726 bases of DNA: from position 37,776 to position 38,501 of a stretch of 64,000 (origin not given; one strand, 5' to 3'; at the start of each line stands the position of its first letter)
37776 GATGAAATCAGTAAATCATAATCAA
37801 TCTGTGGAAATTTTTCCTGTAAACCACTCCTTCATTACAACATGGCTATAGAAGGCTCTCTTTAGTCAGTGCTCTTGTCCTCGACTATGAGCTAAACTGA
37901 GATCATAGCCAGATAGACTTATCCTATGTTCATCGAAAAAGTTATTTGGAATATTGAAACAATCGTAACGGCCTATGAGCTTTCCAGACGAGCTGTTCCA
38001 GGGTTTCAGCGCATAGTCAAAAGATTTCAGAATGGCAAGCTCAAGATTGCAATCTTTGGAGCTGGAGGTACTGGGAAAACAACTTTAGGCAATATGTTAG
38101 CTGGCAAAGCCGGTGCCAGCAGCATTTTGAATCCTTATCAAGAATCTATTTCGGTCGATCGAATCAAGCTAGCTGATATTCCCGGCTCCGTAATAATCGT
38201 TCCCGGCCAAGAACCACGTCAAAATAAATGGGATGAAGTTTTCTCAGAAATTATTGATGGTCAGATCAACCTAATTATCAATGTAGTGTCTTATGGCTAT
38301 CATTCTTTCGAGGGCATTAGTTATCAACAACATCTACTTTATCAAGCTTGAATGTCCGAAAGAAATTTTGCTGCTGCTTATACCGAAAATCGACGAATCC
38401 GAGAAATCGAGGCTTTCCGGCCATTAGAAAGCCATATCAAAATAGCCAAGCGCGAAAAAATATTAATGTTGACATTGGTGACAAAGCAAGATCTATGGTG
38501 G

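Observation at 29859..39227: Ten same-strand ORFs (nine genes if the split GTPase is counted once) forming a compositionally mosaic accessory array that matches no described system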

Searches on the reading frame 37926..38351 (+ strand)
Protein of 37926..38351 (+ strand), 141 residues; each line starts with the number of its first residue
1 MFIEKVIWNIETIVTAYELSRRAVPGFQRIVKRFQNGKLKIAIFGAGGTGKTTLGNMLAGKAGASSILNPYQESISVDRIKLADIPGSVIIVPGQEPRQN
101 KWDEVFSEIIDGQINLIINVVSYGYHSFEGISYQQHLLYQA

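Call 3: search_protein_families(library=pfam, proteins=[window:37926-38351:+], max_evalue=0.01)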
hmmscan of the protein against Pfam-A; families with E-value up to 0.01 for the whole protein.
window:37926-38351:+ (141 aa): 3 families
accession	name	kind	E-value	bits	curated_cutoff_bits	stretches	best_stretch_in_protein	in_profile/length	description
PF01926.29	MMR_HSR1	-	0.0001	22.8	21.9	1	40-124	1-85/113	50S ribosome-binding GTPase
PF00005.33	ABC_tran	-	0.0014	19.6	25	1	40-87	13-58/137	ABC transporter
PF13521.12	AAA_28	-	0.0021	18.8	27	1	40-65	1-26/164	AAA domain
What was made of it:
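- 37926..38351 (+): g9a: N-terminal fragment (G1-G3 motifs) of a pseudogenised GTPase, ended by a TGA nonsense codon at 38349-38351. Weak MMR_HSR1 hit (call 3).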

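Call 4: search_protein_families(library=ncbifam, proteins=[window:37926-38351:+], max_evalue=0.01)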
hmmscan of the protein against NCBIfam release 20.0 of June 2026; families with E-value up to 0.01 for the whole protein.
window:37926-38351:+ (141 aa): 12 families
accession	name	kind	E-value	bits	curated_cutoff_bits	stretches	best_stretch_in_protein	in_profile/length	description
TIGR03608.1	L_ocin_972_ABC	subfamily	0.0015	18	254.85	1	32-61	19-47/206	putative bacteriocin export ABC transporter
TIGR02868.1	CydC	equivalog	0.0016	17.2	329.05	1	27-86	351-403/530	thiol reductant ABC exporter subunit CydC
NF006015.0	PRK08154.1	subfamily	0.0017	17.6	204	1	32-64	130-162/314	anaerobic benzoate catabolism transcriptional regulator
TIGR01613.1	primase_Cterm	subfamily_domain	0.003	16.5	108.7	1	39-104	77-145/304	phage/plasmid primase, P4 family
TIGR02857.1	CydD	equivalog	0.0031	16.5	435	1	34-86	345-390/529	thiol reductant ABC exporter subunit CydD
TIGR00955.1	3a01204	subfamily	0.0044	15.6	736.35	1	33-62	47-75/617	pigment precursor permease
TIGR02142.1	modC_ABC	equivalog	0.0052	16.1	285.05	1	33-61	18-46/353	molybdenum ABC transporter ATP-binding protein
NF000355.4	ribo_prot_ABC_F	equivalog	0.0053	15.7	380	1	38-64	28-54/499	ribosomal protection-like ABC-F family protein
NF052648.1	DynmDynABac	equivalog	0.0064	14.4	1600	1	13-62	585-634/1187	dynamin GTPase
TIGR03819.1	heli_sec_ATPase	hypoth_equivalog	0.0073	15.5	373.15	1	18-61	158-201/340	TadA family conjugal transfer-associated ATPase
NF050039.1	sacti_exp_GggC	equivalog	0.0078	15.5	750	1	33-65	338-369/511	streptosactin export ABC transporter GggC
TIGR03796.1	NHLM_micro_ABC1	equivalog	0.0096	14.1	853.3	0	33-90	501-551/710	NHLP family bacteriocin export ABC transporter peptidase/permease/ATPase subunit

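Call 34: search_protein_families(library=padloc, proteins=[L001:9266-10099:+, L001:10123-10821:+], max_evalue=0.01)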
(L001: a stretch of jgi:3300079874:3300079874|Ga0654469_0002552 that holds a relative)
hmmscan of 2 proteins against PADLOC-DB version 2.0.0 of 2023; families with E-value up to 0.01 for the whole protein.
L001:9266-10099:+ (278 aa): 2 families
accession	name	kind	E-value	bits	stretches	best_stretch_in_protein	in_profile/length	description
PDLC04898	PDC-S06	-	0.00061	16.2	1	25-136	15-118/752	-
PDLC04140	mad8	-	0.0014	16.2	1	41-173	30-128/314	mads_8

L001:10123-10821:+ (233 aa): 0 families

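Call 35: search_protein_families(library=pfam, proteins=[L001:9266-10099:+, L001:10123-10821:+, L001:2097-2993:+], max_evalue=0.1)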
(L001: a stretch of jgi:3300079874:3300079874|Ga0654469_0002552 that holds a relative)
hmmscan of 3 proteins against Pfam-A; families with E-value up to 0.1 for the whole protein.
L001:9266-10099:+ (278 aa): 8 families
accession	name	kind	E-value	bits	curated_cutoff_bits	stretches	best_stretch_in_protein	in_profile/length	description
PF03193.22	RsgA_GTPase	-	0.00036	20.8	30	1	5-64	74-132/174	RsgA GTPase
PF00005.33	ABC_tran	-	0.0031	18.5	25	1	40-83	13-50/137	ABC transporter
PF13521.12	AAA_28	-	0.0068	17.1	27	1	40-61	1-22/164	AAA domain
PF05049.19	IIGP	-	0.0086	15.6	24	1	4-58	2-55/375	Interferon-inducible GTPase (IIGP)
PF01926.29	MMR_HSR1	-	0.016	15.7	21.9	1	40-137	1-97/113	50S ribosome-binding GTPase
PF20720.3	nSTAND3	-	0.053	13.6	27.2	0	27-67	7-46/155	Novel STAND NTPase 3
PF04851.21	ResIII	-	0.071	13.4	22.5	0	25-55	10-40/164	Type III restriction enzyme, res subunit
PF13238.12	AAA_18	-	0.081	13.8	29.4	0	41-62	1-22/128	AAA domain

L001:10123-10821:+ (233 aa): 1 family
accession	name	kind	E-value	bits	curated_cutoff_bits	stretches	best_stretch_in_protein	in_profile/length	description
PF00507.24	Oxidored_q4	-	0.0049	17.5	23.3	1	43-109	25-84/99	NADH-ubiquinone/plastoquinone oxidoreductase, chain 3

L001:2097-2993:+ (299 aa): 0 families

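Call 46: search_protein_families(library=ncbifam, proteins=[L013:4553-6145:+, L013:6167-7183:+, L013:7411-8316:+, L013:8367-9167:+, L013:9161-9946:+, L013:10001-10945:+, L016:7310-8473:+, L016:4834-6258:+, L016:3650-4834:+], max_evalue=0.00001)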
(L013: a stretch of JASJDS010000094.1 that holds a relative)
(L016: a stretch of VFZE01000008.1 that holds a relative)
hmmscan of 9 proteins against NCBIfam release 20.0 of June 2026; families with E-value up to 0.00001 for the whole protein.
L013:4553-6145:+ (531 aa): 9 families
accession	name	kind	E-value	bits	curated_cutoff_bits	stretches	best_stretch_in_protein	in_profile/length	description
NF053612.1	anchor_PA1041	equivalog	7e-14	52.3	250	1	399-526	106-235/236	PA1041 family peptidoglycan-binding anchor lipoprotein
NF053611.1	YiaD_Gzip_OmpA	equivalog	4.4e-12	46.1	175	1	424-510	104-186/206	YiaD family glycine zipper/OmpA-like lipoprotein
NF008071.1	PRK10808.1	equivalog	2.3e-11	43.7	277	1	407-508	219-317/358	porin OmpA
NF045787.1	OmpABordt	equivalog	3.6e-10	39.9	200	1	424-511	87-172/194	outer membrane protein OmpA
NF053585.1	OMP_LP_YfiB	equivalog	8.3e-10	38.8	128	1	424-507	58-139/163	outer membrane lipoprotein YfiB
NF047726.1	AutTranAdhPGAsTpgA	equivalog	5.7e-09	35.5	350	1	415-499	147-231/268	trimeric autotransporter adhesin/peptidogylcan-associated protein TpgA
TIGR02802.1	Pal_lipo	equivalog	5.9e-08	32.8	125.35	1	423-498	1-73/104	peptidoglycan-associated lipoprotein Pal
TIGR03789.1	pdsO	hypoth_equivalog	2.7e-07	30.5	152.2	1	421-497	136-211/243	sortase-associated OmpA-like protein PdsO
NF052230.1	T9SS_PorE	exception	6.2e-06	24.8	600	1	425-505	518-596/648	PorE family type IX secretion system protein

L013:6167-7183:+ (339 aa): 7 families
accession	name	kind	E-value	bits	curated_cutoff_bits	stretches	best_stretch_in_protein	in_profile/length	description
TIGR01728.1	SsuA_fam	subfamily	1.2e-42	146.1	163.5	1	39-330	2-289/290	aliphatic sulfonate ABC transporter substrate-binding protein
TIGR03427.1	ABC_peri_uca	equivalog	6.4e-19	68.3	333.9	1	37-289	3-262/328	putative urea ABC transporter substrate-binding protein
NF008588.0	PRK11553.1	subfamily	9e-18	64.3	299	1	125-274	118-266/319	aliphatic sulfonate ABC transporter substrate-binding protein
NF040735.1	SBP_SaoX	equivalog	3e-17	62.7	300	1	53-267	20-237/330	ABC transporter substrate-binding subunit SaoX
TIGR01729.1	taurine_ABC_bnd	equivalog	5.5e-13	49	304.25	1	80-255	42-220/300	taurine ABC transporter substrate-binding protein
TIGR02122.1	TRAP_TAXI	subfamily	2.4e-08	33.2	84.35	1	107-189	112-196/320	TAXI family TRAP transporter solute-binding subunit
NF008553.0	PRK11480.1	equivalog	4.7e-08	32.6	490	1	81-256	67-243/320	taurine ABC transporter substrate-binding protein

L013:7411-8316:+ (302 aa): 0 families

L013:8367-9167:+ (267 aa): 7 families
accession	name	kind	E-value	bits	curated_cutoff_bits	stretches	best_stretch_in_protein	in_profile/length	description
NF040733.1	ABC_perm_U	equivalog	4.5e-37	127.9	295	1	22-267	6-249/251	ABC transporter permease subunit SaoP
NF007545.0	PRK10160.1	equivalog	6.2e-35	121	342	1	15-266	14-270/275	taurine ABC transporter permease TauC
NF008470.0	PRK11365.1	equivalog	1.4e-29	103.3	347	1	24-266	8-252/263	aliphatic sulfonate ABC transporter permease SsuC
TIGR01183.1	ntrB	equivalog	8.3e-21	74.6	209.05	1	72-255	15-198/202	nitrate ABC transporter permease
TIGR03416.1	ABC_choXWV_perm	equivalog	1.1e-18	67.7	363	1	66-249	77-260/267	choline ABC transporter permease subunit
NF008196.0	PRK10952.1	equivalog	6e-15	54.9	439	1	81-230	151-299/356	glycine betaine/L-proline ABC transporter permease ProW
NF040932.1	ABC_arch_GlcU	equivalog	2.6e-07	30.6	340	1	28-199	17-194/272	glucose ABC transporter permease GlcU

L013:9161-9946:+ (262 aa): 187 families (the best 25 are shown)
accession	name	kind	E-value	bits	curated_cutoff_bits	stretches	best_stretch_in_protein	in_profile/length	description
TIGR01184.1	ntrCD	subfamily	1.6e-63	214.4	291.8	1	32-253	1-228/230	nitrate ABC transporter ATP-binding protein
TIGR03265.1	PhnT2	equivalog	2.1e-62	211.4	457.7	1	22-217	10-210/353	putative 2-aminoethylphosphonate ABC transporter ATP-binding protein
NF040729.1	ABC_ATP_SaoA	equivalog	2.3e-62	210.6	360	1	12-252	2-243/248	ABC transporter ATP-binding protein SaoA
NF008421.0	PRK11248.1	equivalog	1.8e-59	201.3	357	1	25-226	10-213/255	taurine ABC transporter ATP-binding subunit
TIGR00968.1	3a0106s01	subfamily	3.8e-56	190.3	342.75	1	22-217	6-206/237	sulfate ABC transporter ATP-binding protein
NF006987.0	PRK09452.1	equivalog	8.2e-55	186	482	1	5-217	11-223/378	spermidine/putrescine ABC transporter ATP-binding protein PotA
TIGR01187.1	potA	subfamily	1.2e-53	182.3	355.6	1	47-217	1-176/325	polyamine ABC transporter ATP-binding protein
NF043075.1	MMSYN1_0197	equivalog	2e-53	181.5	550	1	11-216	2-207/341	spermidine/putrescine ABC transporter ATP-binding protein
NF008420.0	PRK11247.1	equivalog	1.5e-51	175.1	395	1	22-236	18-226/257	aliphatic sulfonates ABC transporter ATP-binding protein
NF008105.0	PRK10851.1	equivalog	2e-51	174.8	502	1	22-217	8-212/362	sulfate/thiosulfate ABC transporter ATP-binding protein CysA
NF008653.0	PRK11650.1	subfamily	7.8e-51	173.2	432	1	12-216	4-209/357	sn-glycerol-3-phosphate ABC transporter ATP-binding protein UgpC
TIGR01186.1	proV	subfamily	8.2e-51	173.2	326.6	1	30-217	7-205/363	betaine/proline/choline family ABC transporter ATP-binding protein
NF040933.2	ABC_arch_GlcV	equivalog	6.7e-49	166.7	450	1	13-215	4-215/357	glucose ABC transporter ATP-binding protein GlcV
NF008621.0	PRK11607.1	equivalog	7.4e-49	166.5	613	1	11-216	19-224/377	putrescine ABC transporter ATP-binding subunit PotG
NF040840.2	tungstate_WtpC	equivalog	1.2e-48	166.1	440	1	31-217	15-206/347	tungstate ABC transporter ATP-binding protein WtpC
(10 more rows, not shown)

L013:10001-10945:+ (315 aa): 0 families

L016:7310-8473:+ (388 aa): 2 families
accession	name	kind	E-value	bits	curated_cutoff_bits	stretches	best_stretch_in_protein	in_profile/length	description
NF050172.1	CDNTAsCap12CFB2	equivalog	3.9e-20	72.3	450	1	3-152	2-150/312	CBASS system CD-NTase-associated NAD(+) hydrolase Cap12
NF050171.1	CDNTAsCap12CFB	equivalog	4.5e-18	65.5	450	1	5-127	1-125/305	CBASS system CD-NTase-associated NAD(+) hydrolase Cap12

L016:4834-6258:+ (475 aa): 4 families
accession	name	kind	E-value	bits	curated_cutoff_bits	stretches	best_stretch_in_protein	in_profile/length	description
NF010322.0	PRK13759.1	equivalog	1.4e-32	112.9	481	2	21-130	4-107/486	arylsulfatase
TIGR03417.1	chol_sulfatase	equivalog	2e-30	106.2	433.45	2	264-465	259-435/500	choline-sulfatase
NF045661.1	HdlasePehA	equivalog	7.1e-17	61.2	900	1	260-386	284-397/506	phosphoric/sulfuric ester hydrolase PehA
NF052527.1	Mn_arylsulf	exception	2e-15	56.7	850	1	23-130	1-103/479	manganese-dependent arylsulfatase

L016:3650-4834:+ (395 aa): 0 families

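Call 47: search_protein_families(library=pfam, proteins=[L013:4553-6145:+, L013:6167-7183:+, L013:7411-8316:+, L013:8367-9167:+, L013:9161-9946:+, L013:10001-10945:+, L016:7310-8473:+, L016:4834-6258:+, L016:3650-4834:+], max_evalue=0.001)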
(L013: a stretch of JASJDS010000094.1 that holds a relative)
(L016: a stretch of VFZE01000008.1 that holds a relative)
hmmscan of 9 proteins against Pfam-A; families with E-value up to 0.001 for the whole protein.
L013:4553-6145:+ (531 aa): 2 families
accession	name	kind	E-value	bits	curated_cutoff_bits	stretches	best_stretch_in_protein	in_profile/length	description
PF00691.25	OmpA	-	1.1e-14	55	27.2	1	429-506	4-82/98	OmpA family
PF09084.16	NMT1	-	0.00092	19.6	20.5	0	72-275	17-202/216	NMT1/THI5 like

L013:6167-7183:+ (339 aa): 3 families
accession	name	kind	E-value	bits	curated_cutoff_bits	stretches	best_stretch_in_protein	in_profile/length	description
PF09084.16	NMT1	-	4.4e-28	99.1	20.5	1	48-255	4-216/216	NMT1/THI5 like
PF13379.11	NMT1_2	-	2e-22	80.7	24.7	1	36-258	6-247/252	NMT1-like family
PF12974.12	Phosphonate-bd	-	3e-09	37.1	27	1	61-216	25-194/242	ABC transporter, phosphonate, periplasmic substrate-binding protein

L013:7411-8316:+ (302 aa): 0 families

L013:8367-9167:+ (267 aa): 1 family
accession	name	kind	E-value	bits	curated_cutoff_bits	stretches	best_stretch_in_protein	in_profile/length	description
PF00528.27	BPD_transp_1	-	1.4e-21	77.5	26.4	1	95-263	2-182/184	Binding-protein-dependent transport system inner membrane component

L013:9161-9946:+ (262 aa): 4 families
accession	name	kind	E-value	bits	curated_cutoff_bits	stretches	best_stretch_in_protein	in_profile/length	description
PF00005.33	ABC_tran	-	5.5e-35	121.4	25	1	32-169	1-136/137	ABC transporter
PF13304.12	AAA_21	-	4.1e-05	24.2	27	0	44-65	1-22/304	AAA domain, putative AbiEii toxin, Type IV TA system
PF02463.25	SMC_N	-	0.00022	21.2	40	0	41-59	23-41/220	RecF/RecN/SMC N terminal domain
PF03215.21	Rad17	-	0.00033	21.1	23.8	0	40-63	42-66/186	Rad17 P-loop domain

L013:10001-10945:+ (315 aa): 0 families

L016:7310-8473:+ (388 aa): 1 family
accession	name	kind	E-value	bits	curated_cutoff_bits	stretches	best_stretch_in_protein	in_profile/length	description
PF10137.14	CAP12-PCTIR_TIR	-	9.4e-23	80.9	24.7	1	5-125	1-118/119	CAP12/Pycsar effector protein, TIR domain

L016:4834-6258:+ (475 aa): 3 families
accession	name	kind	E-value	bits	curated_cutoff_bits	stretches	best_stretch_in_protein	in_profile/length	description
PF00884.28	Sulfatase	-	7.3e-51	173.7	25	1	24-360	1-297/301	Sulfatase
PF16347.10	SGSH_C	-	8.9e-07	29.6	29.3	0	322-393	11-82/154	N-sulphoglucosamine sulphohydrolase, C-terminal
PF01663.27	Phosphodiest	-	7.3e-06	26.2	23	0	262-307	186-231/342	Type I phosphodiesterase / nucleotide pyrophosphatase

L016:3650-4834:+ (395 aa): 2 families
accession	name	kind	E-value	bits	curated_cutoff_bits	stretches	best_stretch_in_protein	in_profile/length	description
PF06439.18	3keto-disac_hyd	-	3.9e-75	252.5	26.8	2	26-212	2-186/187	3-keto-disaccharide hydrolase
PF20407.5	DUF1583_N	-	7.3e-05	23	22.9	0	330-364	85-119/150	Domain of unknown function (DUF1583_N)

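Call 82: search_protein_families(library=phrogs, proteins=[L001:9266-10099:+, L001:10123-10821:+], max_evalue=0.01)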
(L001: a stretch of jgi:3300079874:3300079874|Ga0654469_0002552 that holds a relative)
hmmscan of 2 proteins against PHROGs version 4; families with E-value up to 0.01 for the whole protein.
L001:9266-10099:+ (278 aa): 3 families
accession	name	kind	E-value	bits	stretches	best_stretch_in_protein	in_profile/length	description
phrog_5846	-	DNA, RNA and nucleotide metabolism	0.00044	20.6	1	30-78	28-70/380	clamp loader of DNA polymerase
phrog_25625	-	unknown function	0.008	17.6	0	107-172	31-93/114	-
phrog_2107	-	other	0.008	16.9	0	39-66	4-31/201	thymidylate kinase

L001:10123-10821:+ (233 aa): 0 families

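Call 87: search_protein_families(library=pfam, proteins=[L012:7036-8595:+, L012:9229-9816:+, L010:6422-8251:+, L011:3920-5110:+, L011:5234-6031:+, L011:6592-7293:+, L014:1742-4291:+, L015:114-1043:-, L013:7411-8316:+], max_evalue=0.01)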
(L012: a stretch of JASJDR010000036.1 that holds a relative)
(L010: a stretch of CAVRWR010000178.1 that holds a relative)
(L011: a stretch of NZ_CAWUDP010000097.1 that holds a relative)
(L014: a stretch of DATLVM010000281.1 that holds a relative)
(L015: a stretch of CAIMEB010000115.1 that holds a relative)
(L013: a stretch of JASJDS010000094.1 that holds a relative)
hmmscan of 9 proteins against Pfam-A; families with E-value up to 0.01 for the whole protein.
L012:7036-8595:+ (520 aa): 2 families
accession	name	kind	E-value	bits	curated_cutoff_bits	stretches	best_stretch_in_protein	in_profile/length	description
PF00691.25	OmpA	-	1.9e-14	54.2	27.2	1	421-506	4-89/98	OmpA family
PF09084.16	NMT1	-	0.0097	16.3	20.5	0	213-269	142-201/216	NMT1/THI5 like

L012:9229-9816:+ (196 aa): 1 family
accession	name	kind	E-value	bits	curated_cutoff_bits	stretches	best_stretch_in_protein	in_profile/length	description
PF05419.17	GUN4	-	5.9e-36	124.1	29.2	1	52-175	2-126/141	GUN4-like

L010:6422-8251:+ (610 aa): 2 families
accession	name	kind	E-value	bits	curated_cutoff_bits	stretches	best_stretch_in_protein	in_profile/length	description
PF09084.16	NMT1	-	3.6e-07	30.8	20.5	1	54-79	6-31/216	NMT1/THI5 like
PF13379.11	NMT1_2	-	1.5e-05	25.4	24.7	1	38-87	4-53/252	NMT1-like family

L011:3920-5110:+ (397 aa): 7 families
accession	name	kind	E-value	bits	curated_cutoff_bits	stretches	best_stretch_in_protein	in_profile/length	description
PF00069.31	Pkinase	-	2e-35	122.9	31.7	1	34-271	19-252/263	Protein kinase domain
PF07714.23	PK_Tyr_Ser-Thr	-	4.4e-25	88.9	23.1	1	34-271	23-249/258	Protein tyrosine and serine/threonine kinase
PF03109.22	ABC1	-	1.3e-08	34.7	22.9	1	66-187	109-228/244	ABC1 atypical kinase-like domain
PF01163.29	RIO1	-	7.5e-05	22.9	22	1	97-180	81-158/187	RIO domain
PF06293.20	Kdo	-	0.00036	20.5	21.3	1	98-179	93-175/207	Lipopolysaccharide kinase (Kdo/WaaP) family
PF17667.7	Pkinase_fungal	-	0.0005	19.3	24.1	1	128-177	289-343/387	Fungal protein kinase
PF01636.29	APH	-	0.0015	18.7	23.2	0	146-174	170-198/239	Phosphotransferase enzyme family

L011:5234-6031:+ (266 aa): 4 families
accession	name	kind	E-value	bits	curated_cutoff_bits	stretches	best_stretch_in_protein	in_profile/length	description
PF00805.28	Pentapeptide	-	6.2e-38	128.4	20.2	4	205-243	1-39/40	Pentapeptide repeats (8 copies)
PF13599.13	Pentapeptide_4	-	6.9e-14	52.1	38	2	171-240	7-76/78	Pentapeptide repeat region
PF13576.12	Pentapeptide_3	-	5.2e-09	36.6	27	1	205-243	4-45/48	Pentapeptide repeats (9 copies)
PF25296.1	Decapeptide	-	0.0001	22.5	45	0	200-255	15-69/74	Decapeptide repeat region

L011:6592-7293:+ (234 aa): 0 families

L014:1742-4291:+ (850 aa): 7 families
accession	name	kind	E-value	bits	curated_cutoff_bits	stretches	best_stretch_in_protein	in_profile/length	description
PF13603.12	tRNA-synt_1_2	-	6.4e-62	208.8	25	1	222-421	1-183/185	Leucyl-tRNA synthetase, editing domain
PF00133.28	tRNA-synt_1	-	8.6e-46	156.9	22.7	2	13-225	1-225/414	tRNA synthetases class I (I, L, M and V)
PF09334.17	tRNA-synt_1g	-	2.6e-28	99.3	20.1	2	41-182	7-145/391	tRNA synthetases class I (M)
PF08264.19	Anticodon_1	-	4e-23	82.4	25.1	1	685-810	2-142/148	Anticodon-binding domain of tRNA ligase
PF01406.26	tRNA-synt_1e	-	0.0012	18.7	27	0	580-650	236-299/301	tRNA synthetases class I (C) catalytic domain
PF13248.11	Zn_ribbon_3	-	0.0024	17.7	27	0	496-505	3-12/26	zinc-ribbon domain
PF24292.1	DUF7479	-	0.0049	17.4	27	0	450-467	27-44/60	Domain of unknown function (DUF7479)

L015:114-1043:- (309 aa): 2 families
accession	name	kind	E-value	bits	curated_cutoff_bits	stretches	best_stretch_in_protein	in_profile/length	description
PF01609.27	DDE_Tnp_1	-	4.7e-07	30.2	23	1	145-245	28-116/200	Transposase DDE domain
PF13751.12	DDE_Tnp_1_6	-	0.0015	19.3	25.1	1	258-302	1-50/125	Transposase DDE domain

L013:7411-8316:+ (302 aa): 0 families
